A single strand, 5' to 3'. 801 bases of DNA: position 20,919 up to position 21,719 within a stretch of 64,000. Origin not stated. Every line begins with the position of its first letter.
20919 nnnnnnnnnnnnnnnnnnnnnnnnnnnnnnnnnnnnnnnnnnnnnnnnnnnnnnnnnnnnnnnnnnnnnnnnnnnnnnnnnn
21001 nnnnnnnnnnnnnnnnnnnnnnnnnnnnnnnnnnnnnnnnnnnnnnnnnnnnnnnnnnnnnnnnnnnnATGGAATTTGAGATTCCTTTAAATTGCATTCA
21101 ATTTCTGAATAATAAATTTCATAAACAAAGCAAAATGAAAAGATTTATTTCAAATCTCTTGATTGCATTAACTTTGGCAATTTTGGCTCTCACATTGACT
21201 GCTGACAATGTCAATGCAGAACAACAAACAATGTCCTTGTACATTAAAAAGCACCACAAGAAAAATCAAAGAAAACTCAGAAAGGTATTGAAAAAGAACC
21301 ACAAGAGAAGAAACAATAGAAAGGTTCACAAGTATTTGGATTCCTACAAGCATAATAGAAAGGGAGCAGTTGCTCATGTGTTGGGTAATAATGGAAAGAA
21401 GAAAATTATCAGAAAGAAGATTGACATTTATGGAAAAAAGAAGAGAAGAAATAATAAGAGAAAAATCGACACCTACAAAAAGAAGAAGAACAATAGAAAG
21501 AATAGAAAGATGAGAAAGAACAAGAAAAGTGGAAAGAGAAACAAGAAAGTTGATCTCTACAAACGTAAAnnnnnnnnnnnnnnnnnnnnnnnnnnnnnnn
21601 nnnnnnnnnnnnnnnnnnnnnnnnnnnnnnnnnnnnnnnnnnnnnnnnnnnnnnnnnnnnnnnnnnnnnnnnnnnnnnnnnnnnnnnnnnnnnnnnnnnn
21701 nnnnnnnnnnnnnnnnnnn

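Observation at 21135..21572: Second type of secreted polycationic protein: a Lys/Arg/Asn-rich repeat protein with a strong signal peptide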

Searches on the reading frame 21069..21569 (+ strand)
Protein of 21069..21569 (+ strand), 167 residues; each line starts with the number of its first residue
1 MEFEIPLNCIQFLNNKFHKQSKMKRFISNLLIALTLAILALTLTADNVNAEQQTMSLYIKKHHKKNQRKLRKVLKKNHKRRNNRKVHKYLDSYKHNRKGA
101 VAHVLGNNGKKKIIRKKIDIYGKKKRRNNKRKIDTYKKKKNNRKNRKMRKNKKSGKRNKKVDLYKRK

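Call 6: search_protein_families(library=pfam, proteins=[window:21135-21569:+], max_evalue=1)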
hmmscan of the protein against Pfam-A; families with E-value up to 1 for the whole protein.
window:21135-21569:+ (145 aa): 2 families
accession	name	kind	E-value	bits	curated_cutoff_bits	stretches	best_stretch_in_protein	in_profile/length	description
PF15956.11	DUF4760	-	0.049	14.2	25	1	9-83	5-79/141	Domain of unknown function (DUF4760)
PF08139.17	LPAM_1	-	0.31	12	20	0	1-15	1-15/18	Prokaryotic membrane lipoprotein lipid attachment site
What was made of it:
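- Tried and rejected: Pfam gave only sub-threshold noise: DUF4760 at E 0.049 and LPAM_1 at E 0.31 (call 6).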

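Call 7: find_homologous_proteins(query=window:21135-21569:+, max_evalue=10)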
Query window:21135-21569:+ (145 aa): 3 proteins with E <= 10 among 148 candidates.
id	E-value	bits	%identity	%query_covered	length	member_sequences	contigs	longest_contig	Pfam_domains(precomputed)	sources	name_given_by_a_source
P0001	4.0e-26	110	58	100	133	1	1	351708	-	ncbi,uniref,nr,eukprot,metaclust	ncbi:predicted protein [Naegleria gruberi]|uniref:Predicted protein n=1 Tax=Naegleria gruberi TaxID=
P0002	9.8e-26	108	53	100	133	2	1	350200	-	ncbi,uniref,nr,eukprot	ncbi:predicted protein [Naegleria gruberi]|uniref:Predicted protein n=1 Tax=Naegleria gruberi TaxID=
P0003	7.1e-14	70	50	100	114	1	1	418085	-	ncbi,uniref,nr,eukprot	ncbi:predicted protein [Naegleria gruberi]|uniref:Predicted protein n=1 Tax=Naegleria gruberi TaxID=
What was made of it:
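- On Naegleria orphan family (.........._71069-like): E-values are 4e-26, 1e-25 and 7e-14 at 100% query coverage (call 7).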

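Call 8: find_encoding_contigs(protein=window:21135-21569:+, flank=5000)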
Protein window:21135-21569:+ (145 aa): no gene with exactly this product is on record in the collection.

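Call 12: find_encoding_contigs(protein=P0001, flank=10000, max_places=3)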
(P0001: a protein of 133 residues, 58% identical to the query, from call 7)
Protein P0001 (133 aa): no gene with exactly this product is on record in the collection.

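Call 13: find_encoding_contigs(protein=P0002, flank=10000, max_places=3)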
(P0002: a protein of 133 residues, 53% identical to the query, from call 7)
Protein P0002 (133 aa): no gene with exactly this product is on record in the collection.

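Call 14: find_encoding_contigs(protein=P0003, flank=10000, max_places=3)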
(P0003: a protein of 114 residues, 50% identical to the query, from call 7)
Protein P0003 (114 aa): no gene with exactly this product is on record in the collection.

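Call 19: list_cluster_members(proteins=[P0001, P0002, P0003, P0004])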
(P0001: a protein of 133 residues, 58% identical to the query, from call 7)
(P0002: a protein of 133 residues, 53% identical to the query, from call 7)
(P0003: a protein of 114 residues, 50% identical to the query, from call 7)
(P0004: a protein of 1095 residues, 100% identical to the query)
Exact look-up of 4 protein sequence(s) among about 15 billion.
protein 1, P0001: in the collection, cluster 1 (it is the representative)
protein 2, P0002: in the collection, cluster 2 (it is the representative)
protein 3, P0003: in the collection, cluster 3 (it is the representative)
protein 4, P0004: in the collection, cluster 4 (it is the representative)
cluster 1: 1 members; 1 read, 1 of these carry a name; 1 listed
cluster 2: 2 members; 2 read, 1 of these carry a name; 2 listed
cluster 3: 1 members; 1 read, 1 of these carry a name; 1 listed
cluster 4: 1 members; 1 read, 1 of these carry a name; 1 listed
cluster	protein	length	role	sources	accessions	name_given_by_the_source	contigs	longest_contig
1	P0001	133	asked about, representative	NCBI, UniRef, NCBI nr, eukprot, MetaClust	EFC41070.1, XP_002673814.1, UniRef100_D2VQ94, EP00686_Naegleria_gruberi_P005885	predicted protein [Naegleria gruberi] | Predicted protein n=1 Tax=Naegleria gruberi TaxID=5762 RepID=D2VQ94_NAEGR | uncharacterized protein NAEGRDRAFT_71069 [Naegleria gruberi]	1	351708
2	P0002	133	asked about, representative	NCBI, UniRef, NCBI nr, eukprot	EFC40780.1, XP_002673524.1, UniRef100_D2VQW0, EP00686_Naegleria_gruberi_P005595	predicted protein [Naegleria gruberi] | Predicted protein n=1 Tax=Naegleria gruberi TaxID=5762 RepID=D2VQW0_NAEGR | uncharacterized protein NAEGRDRAFT_71365 [Naegleria gruberi]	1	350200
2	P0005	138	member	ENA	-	-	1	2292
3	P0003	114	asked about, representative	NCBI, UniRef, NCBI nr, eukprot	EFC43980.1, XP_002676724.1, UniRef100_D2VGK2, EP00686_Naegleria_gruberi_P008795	predicted protein [Naegleria gruberi] | Predicted protein n=1 Tax=Naegleria gruberi TaxID=5762 RepID=D2VGK2_NAEGR | uncharacterized protein NAEGRDRAFT_68008 [Naegleria gruberi]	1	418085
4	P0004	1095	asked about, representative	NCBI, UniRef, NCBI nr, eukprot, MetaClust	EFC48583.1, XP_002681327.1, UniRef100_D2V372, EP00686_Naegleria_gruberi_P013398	phosphoinositide-3-kinase gamma [Naegleria gruberi] | Phosphoinositide-3-kinase gamma n=1 Tax=Naegleria gruberi TaxID=5762 RepID=D2V372_NAEGR | XP_002681327.1 phosphoinositide-3-kinase gamma [Naegleria gruberi strain NEG-M]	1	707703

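Call 22: find_encoding_contigs(protein=P0005, flank=3000)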
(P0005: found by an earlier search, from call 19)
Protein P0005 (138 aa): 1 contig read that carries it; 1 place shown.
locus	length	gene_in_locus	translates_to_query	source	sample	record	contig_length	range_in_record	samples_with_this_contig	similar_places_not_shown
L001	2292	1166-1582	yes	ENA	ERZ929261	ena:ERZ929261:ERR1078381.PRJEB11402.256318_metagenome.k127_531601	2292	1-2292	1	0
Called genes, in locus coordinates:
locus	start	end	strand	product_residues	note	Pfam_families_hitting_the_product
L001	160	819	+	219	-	PF13540:RCC1_2 (weak), PF25390:WD40_RLD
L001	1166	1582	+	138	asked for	-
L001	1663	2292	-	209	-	?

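Call 27: search_protein_representatives(alignment_id=A1)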
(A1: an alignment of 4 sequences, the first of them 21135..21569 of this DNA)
Query: 4 sequences, 137 profile positions. Proteins with E-value up to 0.001 (for the whole library): 5; up to 1e-10: 4; up to 1e-30: 2. The best 5 are listed.
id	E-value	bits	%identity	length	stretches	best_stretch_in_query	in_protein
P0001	3.1e-61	221.9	-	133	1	1-137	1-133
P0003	4.2e-39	150.3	-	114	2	57-137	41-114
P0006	3.0e-25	105.4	-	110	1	55-137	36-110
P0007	7.3e-19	84.7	-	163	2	1-131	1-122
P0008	2.4e-10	57.1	-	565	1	1-130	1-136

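Call 29: list_cluster_members(proteins=[P0006, P0007, P0008])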
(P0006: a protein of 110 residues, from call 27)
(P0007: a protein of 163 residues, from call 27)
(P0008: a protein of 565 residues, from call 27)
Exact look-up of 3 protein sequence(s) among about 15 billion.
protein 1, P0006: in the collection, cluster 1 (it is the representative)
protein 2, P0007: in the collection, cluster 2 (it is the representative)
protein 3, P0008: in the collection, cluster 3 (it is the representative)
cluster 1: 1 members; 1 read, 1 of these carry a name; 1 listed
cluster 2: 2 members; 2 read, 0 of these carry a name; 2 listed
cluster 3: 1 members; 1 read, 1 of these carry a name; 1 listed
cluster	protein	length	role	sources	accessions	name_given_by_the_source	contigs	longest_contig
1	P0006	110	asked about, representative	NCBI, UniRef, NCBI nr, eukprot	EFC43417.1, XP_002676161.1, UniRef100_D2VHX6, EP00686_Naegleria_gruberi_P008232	predicted protein [Naegleria gruberi] | Predicted protein n=1 Tax=Naegleria gruberi TaxID=5762 RepID=D2VHX6_NAEGR | uncharacterized protein NAEGRDRAFT_68479 [Naegleria gruberi]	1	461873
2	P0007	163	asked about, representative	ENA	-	-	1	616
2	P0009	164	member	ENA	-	-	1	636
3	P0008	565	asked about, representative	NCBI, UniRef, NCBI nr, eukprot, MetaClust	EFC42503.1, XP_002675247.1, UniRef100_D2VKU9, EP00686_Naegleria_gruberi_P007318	predicted protein [Naegleria gruberi] | Predicted protein n=1 Tax=Naegleria gruberi TaxID=5762 RepID=D2VKU9_NAEGR | uncharacterized protein NAEGRDRAFT_50395 [Naegleria gruberi]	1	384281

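Call 35: find_encoding_contigs(protein=window:21069-21569:+, flank=3000)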
Protein window:21069-21569:+ (167 aa): no gene with exactly this product is on record in the collection.
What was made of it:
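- It is not annotated in the N. gruberi gene set (calls 7, 8, 35).
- Tried and rejected: Exact-sequence look-ups of the 145-aa and 167-aa products and of P0001-P0003 in the assembly index found nothing (calls 8, 12-14, 35).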

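Call 36: find_encoding_contigs(protein=P0007, flank=1000)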
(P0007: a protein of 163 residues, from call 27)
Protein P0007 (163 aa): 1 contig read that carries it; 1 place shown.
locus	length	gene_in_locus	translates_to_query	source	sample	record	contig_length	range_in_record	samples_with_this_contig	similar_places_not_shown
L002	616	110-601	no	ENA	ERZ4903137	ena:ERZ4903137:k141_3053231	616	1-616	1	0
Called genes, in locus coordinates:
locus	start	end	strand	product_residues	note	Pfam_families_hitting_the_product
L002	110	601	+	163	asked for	-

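Call 41: find_related_loci(query=A1, collection=metagenome_contigs, flank=3000)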
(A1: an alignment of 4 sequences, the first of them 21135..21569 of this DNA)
Query A1 (145 aa) in metagenome_contigs; peptide patterns used: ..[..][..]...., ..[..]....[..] (x = any residue, [..] = any of these).
600 stretches matched a pattern, but none encodes a relative of the query by tblastn (E <= 1e-3).

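Call 42: find_related_loci(query=A1, collection=viral_contigs, flank=3000)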
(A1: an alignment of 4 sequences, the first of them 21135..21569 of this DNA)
Query A1 (145 aa) in viral_contigs; peptide patterns used: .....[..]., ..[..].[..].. (x = any residue, [..] = any of these).
510 stretches matched a pattern, but none encodes a relative of the query by tblastn (E <= 1e-3).
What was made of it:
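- Tried and rejected: Scans of JGI metagenome contigs and IMG/VR with family patterns gave 600 and 510 pattern matches but no true relative (calls 41, 42).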

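Call 43: predict_structure(alignment_id=A1)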
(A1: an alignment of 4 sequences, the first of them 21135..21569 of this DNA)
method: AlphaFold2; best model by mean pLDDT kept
length: 145 residues; sequences in the alignment: 4
mean_pLDDT: 66.9   pTM: 0.25
mean pLDDT of the five models: 66.9, 66.7, 64.3, 56.1, 52.4
residues with pLDDT >= 90: 8; 70-90: 54; 50-70: 73; < 50: 10
segments of 3 or more residues with pLDDT < 50: 79-81, 83-87
pLDDT, mean of each block of 10 residues (from residue 1): 86 88 66 70 79 78 65 52 49 56 58 71 70 54 54
secondary structure, 60 per line:
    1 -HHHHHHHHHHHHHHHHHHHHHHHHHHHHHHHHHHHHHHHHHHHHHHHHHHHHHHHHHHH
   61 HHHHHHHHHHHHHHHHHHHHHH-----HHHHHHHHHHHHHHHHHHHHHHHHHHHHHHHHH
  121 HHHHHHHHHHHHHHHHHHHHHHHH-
elements in order: H2-82 H88-144
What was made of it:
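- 21219..21569 (+): Mature polycationic region, residues 29-145: a short uncharged linker (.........), then K/R/N tracts. AF2 gives only low-confidence long helices: pLDDT 66.9, pTM 0.25 (call 43).
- On Saposin-like naegleriapores: There is no Pfam hit (call 6) and no confident fold (call 43).
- There is no fold (call 43).
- Tried and rejected: AlphaFold2 with the 4-sequence alignment gave two long low-confidence helices (pLDDT 66.9, pTM 0.25; call 43).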

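Call 47: search_solved_structures(query=A1, max_evalue=1)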
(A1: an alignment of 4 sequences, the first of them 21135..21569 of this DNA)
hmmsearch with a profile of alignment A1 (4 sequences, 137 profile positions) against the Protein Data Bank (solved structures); distinct sequences matched with E-value up to 1: 2.
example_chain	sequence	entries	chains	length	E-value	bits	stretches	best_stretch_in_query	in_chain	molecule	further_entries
7wai_A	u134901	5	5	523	0.45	14.1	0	53-98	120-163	Glutamyl-tRNA synthetase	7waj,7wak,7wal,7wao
6yhr_A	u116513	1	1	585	0.97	13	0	44-106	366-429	Werner syndrome ATP-dependent helicase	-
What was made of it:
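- Closest known: Cationic host-defence polycations. Different: There are no Pfam or PDB matches (calls 6, 47).
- Tried and rejected: A PDB profile search gave only chance hits with E above 0.4 (call 47).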

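Call 56: find_homologous_proteins(query=A4, max_evalue=10)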
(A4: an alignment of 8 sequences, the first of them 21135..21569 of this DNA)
Query A4 (8 sequences) (145 aa, profile of the alignment): 5 proteins with E <= 10 among 8000 candidates.
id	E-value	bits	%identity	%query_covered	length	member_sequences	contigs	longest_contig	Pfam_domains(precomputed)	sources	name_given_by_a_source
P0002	1.9e-54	201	53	100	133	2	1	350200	-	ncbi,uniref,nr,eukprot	ncbi:predicted protein [Naegleria gruberi]|uniref:Predicted protein n=1 Tax=Naegleria gruberi TaxID=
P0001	2.9e-49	184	58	100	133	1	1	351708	-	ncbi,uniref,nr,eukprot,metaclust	ncbi:predicted protein [Naegleria gruberi]|uniref:Predicted protein n=1 Tax=Naegleria gruberi TaxID=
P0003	6.3e-38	148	50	100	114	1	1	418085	-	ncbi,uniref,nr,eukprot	ncbi:predicted protein [Naegleria gruberi]|uniref:Predicted protein n=1 Tax=Naegleria gruberi TaxID=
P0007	3.7e-36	142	38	100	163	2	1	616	-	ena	-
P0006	6.0e-29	119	53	66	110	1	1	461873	-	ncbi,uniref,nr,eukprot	ncbi:predicted protein [Naegleria gruberi]|uniref:Predicted protein n=1 Tax=Naegleria gruberi TaxID=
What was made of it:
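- On Naegleria orphan family (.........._71069-like): The profile search recovers only this family (calls 27, 56).
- On Histatins: There are no homologs outside Naegleria (calls 27, 56).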

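Call 57: find_encoding_contigs(protein=P0009, flank=1000)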
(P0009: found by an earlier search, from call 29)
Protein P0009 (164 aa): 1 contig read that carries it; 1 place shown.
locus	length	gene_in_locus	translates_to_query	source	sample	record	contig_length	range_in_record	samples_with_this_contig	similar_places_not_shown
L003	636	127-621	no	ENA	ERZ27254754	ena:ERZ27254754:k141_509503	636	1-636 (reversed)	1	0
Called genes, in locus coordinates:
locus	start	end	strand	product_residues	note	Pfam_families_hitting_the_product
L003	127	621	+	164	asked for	-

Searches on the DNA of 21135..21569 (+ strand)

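Call 25: search_rna_families(source=L001, threshold=gathering)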
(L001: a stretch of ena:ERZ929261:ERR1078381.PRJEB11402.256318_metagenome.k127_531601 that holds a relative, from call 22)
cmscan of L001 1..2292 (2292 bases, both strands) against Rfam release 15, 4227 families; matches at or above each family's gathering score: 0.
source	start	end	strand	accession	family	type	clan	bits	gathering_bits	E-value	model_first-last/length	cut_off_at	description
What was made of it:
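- Tried and rejected: Rfam found no RNA gene on L001 (call 25), so the 5S/tRNA flanks of the window copy are not a family feature, at least at that locus.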
